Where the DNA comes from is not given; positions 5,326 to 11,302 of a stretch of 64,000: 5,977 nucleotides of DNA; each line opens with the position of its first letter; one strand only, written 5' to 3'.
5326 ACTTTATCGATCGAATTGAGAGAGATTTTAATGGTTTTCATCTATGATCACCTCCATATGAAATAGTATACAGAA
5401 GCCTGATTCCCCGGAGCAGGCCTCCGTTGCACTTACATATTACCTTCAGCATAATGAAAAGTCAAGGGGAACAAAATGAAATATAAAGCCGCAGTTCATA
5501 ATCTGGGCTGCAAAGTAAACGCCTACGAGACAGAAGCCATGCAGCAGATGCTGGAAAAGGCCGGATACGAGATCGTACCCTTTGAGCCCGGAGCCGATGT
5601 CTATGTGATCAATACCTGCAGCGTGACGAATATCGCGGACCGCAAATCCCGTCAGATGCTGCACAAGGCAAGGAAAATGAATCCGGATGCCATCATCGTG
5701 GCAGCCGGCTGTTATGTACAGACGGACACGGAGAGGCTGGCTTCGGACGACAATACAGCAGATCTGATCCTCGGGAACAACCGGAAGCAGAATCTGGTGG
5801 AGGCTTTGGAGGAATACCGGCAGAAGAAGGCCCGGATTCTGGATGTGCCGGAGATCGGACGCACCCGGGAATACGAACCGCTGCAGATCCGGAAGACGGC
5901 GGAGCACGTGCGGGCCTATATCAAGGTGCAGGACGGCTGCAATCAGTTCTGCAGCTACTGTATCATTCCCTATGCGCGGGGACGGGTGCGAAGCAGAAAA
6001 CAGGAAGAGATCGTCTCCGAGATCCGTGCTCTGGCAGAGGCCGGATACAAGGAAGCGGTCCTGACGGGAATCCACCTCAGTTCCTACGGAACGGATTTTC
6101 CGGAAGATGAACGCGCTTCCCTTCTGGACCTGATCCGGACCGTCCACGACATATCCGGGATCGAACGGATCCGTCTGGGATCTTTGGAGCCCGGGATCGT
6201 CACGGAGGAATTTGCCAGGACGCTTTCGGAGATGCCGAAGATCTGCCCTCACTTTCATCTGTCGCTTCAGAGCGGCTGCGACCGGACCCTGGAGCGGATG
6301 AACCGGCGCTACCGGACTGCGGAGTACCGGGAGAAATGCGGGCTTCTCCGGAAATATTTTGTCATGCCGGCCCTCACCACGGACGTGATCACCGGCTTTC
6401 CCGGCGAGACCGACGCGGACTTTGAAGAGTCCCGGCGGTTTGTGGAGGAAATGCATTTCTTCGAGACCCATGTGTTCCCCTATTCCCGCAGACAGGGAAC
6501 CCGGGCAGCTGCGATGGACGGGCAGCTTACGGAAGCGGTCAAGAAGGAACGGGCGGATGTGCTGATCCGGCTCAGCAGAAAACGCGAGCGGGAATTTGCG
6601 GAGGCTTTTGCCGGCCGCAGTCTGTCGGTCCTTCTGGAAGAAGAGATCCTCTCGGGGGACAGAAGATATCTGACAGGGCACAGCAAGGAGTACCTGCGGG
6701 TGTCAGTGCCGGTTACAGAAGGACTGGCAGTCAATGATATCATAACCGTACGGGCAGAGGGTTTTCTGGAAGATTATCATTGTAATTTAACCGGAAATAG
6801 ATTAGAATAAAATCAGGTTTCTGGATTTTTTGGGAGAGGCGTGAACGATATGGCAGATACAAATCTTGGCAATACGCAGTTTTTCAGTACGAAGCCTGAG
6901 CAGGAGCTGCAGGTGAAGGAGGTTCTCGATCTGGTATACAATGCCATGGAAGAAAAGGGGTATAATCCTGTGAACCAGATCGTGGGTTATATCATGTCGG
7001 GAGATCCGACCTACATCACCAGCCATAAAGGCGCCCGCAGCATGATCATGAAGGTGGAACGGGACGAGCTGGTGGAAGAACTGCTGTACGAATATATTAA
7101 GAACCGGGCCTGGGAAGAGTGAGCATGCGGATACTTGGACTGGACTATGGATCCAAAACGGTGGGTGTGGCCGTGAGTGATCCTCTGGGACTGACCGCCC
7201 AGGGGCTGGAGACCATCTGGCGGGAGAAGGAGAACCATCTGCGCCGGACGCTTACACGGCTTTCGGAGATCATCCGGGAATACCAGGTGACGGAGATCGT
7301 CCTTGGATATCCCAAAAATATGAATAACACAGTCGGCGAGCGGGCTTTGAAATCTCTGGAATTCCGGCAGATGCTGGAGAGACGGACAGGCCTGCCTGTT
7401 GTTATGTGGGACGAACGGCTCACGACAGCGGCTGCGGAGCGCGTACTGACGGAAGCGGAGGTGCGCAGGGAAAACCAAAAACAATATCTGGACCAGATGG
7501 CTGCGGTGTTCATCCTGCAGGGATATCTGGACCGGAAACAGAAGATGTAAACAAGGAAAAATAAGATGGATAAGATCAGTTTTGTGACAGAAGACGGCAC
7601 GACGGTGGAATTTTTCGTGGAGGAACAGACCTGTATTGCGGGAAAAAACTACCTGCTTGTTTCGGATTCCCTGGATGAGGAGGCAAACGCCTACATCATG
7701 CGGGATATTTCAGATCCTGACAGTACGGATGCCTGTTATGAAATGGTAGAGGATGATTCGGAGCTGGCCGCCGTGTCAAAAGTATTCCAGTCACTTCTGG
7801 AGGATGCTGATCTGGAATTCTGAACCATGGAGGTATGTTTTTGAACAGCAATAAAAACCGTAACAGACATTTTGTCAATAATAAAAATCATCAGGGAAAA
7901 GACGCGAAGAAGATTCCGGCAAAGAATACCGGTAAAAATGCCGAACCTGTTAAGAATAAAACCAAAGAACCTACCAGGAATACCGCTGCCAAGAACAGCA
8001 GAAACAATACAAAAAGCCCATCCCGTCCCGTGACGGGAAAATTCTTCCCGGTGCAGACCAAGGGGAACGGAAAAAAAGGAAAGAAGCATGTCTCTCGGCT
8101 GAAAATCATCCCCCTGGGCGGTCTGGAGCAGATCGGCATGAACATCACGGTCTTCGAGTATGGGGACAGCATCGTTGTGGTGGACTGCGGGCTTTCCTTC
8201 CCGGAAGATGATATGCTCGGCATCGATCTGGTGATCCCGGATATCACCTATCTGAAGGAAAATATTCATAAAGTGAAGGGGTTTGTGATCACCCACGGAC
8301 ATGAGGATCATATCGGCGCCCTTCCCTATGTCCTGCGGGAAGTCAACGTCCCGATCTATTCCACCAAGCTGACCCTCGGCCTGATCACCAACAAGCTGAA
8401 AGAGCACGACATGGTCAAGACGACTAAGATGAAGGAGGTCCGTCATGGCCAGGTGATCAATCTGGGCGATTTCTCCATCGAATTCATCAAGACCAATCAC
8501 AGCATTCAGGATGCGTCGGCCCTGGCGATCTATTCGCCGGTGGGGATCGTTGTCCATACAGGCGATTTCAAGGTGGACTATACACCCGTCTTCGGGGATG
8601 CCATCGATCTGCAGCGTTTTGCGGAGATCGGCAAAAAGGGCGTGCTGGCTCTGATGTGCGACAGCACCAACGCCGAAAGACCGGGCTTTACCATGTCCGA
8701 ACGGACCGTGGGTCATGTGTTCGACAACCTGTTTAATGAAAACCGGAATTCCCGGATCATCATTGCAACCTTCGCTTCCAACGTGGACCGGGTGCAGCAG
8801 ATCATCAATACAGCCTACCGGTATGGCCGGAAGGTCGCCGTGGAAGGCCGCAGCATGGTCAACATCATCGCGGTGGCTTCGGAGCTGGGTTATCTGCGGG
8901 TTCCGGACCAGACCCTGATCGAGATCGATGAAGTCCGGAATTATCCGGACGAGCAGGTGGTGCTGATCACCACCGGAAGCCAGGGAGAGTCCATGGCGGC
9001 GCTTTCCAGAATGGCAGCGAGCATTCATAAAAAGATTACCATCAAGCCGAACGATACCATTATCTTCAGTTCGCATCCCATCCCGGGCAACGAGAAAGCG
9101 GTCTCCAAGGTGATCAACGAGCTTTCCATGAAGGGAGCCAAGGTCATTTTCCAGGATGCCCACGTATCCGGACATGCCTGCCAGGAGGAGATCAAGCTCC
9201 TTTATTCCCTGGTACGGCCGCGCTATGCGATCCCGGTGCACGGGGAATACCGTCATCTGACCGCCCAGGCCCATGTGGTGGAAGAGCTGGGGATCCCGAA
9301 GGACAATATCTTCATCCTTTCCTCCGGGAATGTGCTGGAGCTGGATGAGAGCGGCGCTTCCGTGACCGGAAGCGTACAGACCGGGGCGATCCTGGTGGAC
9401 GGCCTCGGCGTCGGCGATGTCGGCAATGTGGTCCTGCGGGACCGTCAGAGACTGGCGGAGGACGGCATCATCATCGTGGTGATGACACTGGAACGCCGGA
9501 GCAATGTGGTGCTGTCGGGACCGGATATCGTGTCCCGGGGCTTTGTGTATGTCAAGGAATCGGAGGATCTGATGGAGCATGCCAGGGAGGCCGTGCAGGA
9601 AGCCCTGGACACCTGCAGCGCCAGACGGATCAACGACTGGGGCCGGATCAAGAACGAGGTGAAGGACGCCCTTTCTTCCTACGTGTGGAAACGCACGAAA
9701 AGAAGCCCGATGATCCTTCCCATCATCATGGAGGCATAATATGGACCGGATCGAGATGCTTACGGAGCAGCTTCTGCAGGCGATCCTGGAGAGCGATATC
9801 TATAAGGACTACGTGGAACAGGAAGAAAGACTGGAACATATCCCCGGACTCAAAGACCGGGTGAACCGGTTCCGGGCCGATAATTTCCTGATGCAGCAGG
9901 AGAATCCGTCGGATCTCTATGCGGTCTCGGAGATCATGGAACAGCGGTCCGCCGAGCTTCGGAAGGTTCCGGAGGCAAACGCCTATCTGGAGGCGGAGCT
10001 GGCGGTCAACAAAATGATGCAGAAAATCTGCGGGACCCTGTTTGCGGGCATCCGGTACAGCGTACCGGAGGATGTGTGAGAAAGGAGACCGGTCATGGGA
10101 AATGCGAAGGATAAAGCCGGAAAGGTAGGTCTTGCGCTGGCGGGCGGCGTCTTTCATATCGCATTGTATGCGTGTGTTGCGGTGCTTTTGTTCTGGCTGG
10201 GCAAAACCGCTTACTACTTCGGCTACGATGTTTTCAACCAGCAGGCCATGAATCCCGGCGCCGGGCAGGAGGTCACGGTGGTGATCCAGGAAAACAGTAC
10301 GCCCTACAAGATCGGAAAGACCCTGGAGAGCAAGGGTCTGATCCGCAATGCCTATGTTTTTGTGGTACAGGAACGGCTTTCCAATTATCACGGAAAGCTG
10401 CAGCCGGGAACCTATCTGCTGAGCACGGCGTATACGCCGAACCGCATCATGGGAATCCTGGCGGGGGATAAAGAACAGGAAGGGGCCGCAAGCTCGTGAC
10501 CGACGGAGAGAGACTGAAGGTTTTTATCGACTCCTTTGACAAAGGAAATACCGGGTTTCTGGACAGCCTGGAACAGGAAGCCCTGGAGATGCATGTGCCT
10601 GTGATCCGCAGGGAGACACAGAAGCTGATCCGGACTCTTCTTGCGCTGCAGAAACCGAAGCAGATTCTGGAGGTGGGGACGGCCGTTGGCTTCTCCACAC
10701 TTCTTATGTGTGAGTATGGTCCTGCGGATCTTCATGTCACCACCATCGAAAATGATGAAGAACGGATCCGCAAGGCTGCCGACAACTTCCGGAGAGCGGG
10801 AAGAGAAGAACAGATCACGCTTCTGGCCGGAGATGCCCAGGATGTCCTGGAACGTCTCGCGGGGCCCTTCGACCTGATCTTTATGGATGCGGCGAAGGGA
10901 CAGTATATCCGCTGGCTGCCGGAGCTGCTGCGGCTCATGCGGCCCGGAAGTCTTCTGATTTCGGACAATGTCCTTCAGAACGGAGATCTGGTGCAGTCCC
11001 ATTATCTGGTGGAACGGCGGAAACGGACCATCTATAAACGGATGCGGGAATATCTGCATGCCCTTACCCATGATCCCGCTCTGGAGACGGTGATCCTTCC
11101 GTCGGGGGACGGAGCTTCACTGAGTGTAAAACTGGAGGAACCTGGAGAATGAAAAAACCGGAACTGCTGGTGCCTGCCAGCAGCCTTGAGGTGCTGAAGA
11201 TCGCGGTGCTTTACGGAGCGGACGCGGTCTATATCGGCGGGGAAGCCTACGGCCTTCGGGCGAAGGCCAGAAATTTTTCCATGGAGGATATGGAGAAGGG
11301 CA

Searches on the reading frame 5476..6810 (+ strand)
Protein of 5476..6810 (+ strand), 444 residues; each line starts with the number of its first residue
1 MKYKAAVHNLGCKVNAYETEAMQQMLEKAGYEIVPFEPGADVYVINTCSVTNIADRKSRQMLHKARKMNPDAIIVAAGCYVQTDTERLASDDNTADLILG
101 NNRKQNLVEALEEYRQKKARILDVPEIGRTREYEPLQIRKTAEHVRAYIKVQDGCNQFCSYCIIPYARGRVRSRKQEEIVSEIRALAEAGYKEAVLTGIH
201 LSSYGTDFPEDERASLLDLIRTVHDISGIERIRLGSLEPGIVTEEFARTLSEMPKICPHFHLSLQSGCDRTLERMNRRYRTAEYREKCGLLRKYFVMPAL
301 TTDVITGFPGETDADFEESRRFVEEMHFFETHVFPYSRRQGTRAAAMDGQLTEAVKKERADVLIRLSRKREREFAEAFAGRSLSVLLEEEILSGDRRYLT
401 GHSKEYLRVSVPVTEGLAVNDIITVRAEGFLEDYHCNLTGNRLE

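Call 15: search_protein_families(library=pfam, proteins=[window:5476-6810:+], max_evalue=0.001)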
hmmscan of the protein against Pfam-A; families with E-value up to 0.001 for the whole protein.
window:5476-6810:+ (444 aa): 2 families
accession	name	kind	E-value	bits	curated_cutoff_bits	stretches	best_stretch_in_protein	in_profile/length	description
PF00919.26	UPF0004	-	1.7e-28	99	27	1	4-100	1-98/98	Uncharacterized protein family UPF0004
PF04055.27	Radical_SAM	-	1.9e-27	96.9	29.5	1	149-323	1-166/166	Radical SAM superfamily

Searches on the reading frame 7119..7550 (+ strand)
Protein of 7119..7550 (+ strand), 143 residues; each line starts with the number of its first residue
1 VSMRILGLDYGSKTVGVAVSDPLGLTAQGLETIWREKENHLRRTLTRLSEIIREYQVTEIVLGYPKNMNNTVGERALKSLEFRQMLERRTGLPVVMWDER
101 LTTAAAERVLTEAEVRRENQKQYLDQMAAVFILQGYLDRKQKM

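Call 15: search_protein_families(library=pfam, proteins=[window:7119-7550:+], max_evalue=0.001)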
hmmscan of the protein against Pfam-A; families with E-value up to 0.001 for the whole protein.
window:7119-7550:+ (143 aa): 1 family
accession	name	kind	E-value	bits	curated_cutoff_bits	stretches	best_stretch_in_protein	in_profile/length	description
PF03652.20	RuvX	-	1e-45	155.8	29.2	1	3-138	1-133/134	Holliday junction resolvase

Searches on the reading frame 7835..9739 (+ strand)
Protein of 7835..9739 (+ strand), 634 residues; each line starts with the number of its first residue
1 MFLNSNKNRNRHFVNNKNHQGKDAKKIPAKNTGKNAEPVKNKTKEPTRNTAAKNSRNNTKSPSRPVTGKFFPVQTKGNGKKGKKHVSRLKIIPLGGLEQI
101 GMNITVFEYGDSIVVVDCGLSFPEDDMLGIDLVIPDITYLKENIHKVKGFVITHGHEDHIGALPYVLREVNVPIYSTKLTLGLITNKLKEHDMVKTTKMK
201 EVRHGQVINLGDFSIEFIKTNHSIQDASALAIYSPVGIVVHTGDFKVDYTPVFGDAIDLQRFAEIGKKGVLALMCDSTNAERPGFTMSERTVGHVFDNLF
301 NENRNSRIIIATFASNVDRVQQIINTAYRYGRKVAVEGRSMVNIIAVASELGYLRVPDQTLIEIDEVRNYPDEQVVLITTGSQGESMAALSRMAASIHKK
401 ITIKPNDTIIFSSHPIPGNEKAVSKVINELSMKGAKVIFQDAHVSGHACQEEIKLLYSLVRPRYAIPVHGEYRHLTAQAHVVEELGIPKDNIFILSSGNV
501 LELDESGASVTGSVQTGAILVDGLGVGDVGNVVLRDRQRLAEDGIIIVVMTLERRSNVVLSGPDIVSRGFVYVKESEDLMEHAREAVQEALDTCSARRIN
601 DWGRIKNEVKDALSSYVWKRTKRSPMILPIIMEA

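Call 15: search_protein_families(library=pfam, proteins=[window:7835-9739:+], max_evalue=0.001)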
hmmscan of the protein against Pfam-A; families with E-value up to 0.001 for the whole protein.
window:7835-9739:+ (634 aa): 5 families
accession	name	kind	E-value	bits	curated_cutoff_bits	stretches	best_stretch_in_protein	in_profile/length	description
PF22505.1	RNase_J_b_CASP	-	1.5e-54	183.6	27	1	306-430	2-126/126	Ribonuclease J, beta-CASP domain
PF17770.6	RNase_J_C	-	1.4e-35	122.8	23.8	1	533-633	1-101/102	Ribonuclease J C-terminal domain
PF00753.33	Lactamase_B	-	9.4e-12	45.7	22.7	1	103-245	7-150/196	Metallo-beta-lactamase superfamily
PF07521.17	RMMBL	-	2.6e-11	43.8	21.6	1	443-488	13-59/63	Zn-dependent metallo-hydrolase RNA specificity domain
PF12706.13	Lactamase_B_2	-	1.5e-07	31.7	27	1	114-246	3-144/200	Beta-lactamase superfamily domain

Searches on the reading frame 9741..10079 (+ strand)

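Call 15: search_protein_families(library=pfam, proteins=[window:9741-10079:+], max_evalue=0.001)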
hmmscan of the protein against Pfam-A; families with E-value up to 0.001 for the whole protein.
window:9741-10079:+ (112 aa): 1 family
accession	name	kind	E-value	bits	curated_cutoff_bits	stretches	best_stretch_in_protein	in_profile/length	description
PF06133.16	Com_YlbF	-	2.9e-14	53.8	23.9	1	7-104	4-104/105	Control of competence regulator ComK, YlbF/YmcA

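Call 19: search_protein_families(library=ncbifam, proteins=[window:9741-10079:+], max_evalue=0.001)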
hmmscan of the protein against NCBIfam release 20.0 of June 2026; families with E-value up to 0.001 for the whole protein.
window:9741-10079:+ (112 aa): 0 families

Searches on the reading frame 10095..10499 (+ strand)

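Call 15: search_protein_families(library=pfam, proteins=[window:10095-10499:+], max_evalue=0.001)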
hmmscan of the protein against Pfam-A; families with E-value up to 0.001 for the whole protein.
window:10095-10499:+ (134 aa): 1 family
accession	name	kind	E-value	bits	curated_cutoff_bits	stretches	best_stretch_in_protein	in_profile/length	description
PF02618.21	YceG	-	3.1e-08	33.9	32.4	1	62-127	1-66/275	YceG-like family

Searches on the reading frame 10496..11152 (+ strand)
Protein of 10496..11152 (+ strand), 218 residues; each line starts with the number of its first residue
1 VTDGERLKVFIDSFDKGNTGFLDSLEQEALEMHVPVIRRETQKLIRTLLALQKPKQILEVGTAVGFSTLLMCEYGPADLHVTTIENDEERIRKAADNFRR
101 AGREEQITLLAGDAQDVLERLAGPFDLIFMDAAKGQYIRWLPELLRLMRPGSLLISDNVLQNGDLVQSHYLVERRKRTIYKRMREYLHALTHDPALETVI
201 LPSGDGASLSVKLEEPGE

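Call 16: search_protein_families(library=pfam, proteins=[window:10496-11152:+], max_evalue=0.001)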
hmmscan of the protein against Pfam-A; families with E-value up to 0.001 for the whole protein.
window:10496-11152:+ (218 aa): 6 families
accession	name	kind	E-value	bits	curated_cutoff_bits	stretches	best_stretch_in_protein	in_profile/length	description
PF01596.23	Methyltransf_3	-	3.9e-30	105.1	22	1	37-212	28-203/204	O-methyltransferase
PF13578.12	Methyltransf_24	-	4.7e-14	53.6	26.3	1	58-159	1-105/105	Methyltransferase domain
PF13847.12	Methyltransf_31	-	1.2e-08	35.3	27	1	53-165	3-118/145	Methyltransferase domain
PF01135.25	PCMT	-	2e-08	34.7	20.3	1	46-136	66-154/210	Protein-L-isoaspartate(D-aspartate) O-methyltransferase (PCMT)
PF13649.12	Methyltransf_25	-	3e-08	34.7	27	1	57-151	1-96/97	Methyltransferase domain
PF01189.24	Methyltr_RsmB-F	-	1.4e-05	25.2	27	1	47-132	2-87/199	16S rRNA methyltransferase RsmB/F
